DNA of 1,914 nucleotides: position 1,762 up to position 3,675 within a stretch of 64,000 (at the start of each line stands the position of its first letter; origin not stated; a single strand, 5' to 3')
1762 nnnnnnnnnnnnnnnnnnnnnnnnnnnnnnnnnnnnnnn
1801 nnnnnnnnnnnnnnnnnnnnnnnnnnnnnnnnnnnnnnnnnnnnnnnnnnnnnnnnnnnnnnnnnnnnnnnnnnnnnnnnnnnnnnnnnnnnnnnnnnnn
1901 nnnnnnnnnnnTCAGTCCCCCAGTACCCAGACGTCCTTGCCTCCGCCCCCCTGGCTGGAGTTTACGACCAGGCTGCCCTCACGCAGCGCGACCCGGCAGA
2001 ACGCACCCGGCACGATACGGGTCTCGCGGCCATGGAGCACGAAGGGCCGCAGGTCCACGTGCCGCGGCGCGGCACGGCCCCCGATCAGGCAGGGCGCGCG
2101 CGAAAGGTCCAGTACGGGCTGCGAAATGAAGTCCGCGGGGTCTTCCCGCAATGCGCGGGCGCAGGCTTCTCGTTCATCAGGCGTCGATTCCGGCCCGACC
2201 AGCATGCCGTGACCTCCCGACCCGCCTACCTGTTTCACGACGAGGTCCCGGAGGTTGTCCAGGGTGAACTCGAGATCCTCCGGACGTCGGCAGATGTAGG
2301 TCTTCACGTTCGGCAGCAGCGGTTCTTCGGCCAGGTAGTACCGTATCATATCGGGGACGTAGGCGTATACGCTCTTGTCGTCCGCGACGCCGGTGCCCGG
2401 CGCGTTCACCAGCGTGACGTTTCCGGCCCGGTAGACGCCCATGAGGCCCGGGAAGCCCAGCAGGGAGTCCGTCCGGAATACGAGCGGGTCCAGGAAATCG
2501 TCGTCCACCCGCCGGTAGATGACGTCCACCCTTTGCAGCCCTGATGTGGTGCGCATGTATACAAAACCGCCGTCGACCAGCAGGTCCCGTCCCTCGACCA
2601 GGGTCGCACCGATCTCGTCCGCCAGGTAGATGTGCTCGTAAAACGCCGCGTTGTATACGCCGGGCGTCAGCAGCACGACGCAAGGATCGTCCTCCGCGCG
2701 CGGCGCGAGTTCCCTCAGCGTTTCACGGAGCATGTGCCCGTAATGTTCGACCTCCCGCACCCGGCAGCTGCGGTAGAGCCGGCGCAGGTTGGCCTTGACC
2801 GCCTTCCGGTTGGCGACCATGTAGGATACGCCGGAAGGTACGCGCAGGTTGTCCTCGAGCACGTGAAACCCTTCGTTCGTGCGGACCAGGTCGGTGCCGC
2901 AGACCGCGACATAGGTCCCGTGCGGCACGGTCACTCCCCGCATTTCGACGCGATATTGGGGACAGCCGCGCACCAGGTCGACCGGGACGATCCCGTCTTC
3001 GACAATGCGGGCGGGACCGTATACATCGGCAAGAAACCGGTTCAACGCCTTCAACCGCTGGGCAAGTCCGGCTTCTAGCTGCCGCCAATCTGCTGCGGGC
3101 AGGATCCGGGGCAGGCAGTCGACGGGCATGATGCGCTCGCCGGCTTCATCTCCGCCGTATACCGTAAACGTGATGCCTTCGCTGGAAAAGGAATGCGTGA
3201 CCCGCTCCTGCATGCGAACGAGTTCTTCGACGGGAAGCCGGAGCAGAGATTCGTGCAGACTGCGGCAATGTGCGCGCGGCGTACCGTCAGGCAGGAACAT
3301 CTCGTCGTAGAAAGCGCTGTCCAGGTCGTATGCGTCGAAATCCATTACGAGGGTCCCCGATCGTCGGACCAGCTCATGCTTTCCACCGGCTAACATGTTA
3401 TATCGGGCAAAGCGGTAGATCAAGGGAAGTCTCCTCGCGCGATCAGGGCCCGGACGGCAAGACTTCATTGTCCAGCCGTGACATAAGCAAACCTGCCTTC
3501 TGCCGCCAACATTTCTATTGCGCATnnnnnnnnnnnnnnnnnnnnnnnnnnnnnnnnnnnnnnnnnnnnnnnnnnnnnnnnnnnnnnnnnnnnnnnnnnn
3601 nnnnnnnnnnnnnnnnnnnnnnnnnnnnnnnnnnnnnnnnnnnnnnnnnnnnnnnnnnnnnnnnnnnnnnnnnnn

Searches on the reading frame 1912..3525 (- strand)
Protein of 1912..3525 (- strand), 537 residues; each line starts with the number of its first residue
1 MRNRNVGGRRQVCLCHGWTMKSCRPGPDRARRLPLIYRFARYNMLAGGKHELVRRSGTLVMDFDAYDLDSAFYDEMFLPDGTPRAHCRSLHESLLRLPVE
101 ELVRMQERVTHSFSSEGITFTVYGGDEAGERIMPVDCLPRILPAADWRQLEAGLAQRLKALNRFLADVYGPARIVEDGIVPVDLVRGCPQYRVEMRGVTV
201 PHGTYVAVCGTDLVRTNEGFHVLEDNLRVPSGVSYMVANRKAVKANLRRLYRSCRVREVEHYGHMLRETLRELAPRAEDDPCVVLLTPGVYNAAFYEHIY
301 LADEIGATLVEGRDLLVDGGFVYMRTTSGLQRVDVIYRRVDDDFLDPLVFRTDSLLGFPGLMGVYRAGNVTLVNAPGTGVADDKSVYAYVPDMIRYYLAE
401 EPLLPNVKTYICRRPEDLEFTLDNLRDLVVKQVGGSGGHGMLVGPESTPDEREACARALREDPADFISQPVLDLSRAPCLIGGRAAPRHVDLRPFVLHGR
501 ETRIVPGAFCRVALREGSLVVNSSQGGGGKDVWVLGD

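Call 73: search_protein_families(library=pfam, proteins=[window:1912-3525:-], max_evalue=0.001)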
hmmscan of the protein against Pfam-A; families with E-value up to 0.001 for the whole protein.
window:1912-3525:- (537 aa): 2 families
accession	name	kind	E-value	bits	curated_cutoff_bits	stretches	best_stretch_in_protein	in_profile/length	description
PF14403.11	CP_ATPgrasp_2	-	2.2e-154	514.4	32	1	139-513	1-374/374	Circularly permuted ATP-grasp type 2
PF04174.18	CP_ATPgrasp_1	-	4.5e-138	460.2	23.1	1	139-469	1-332/332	A circularly permuted ATPgrasp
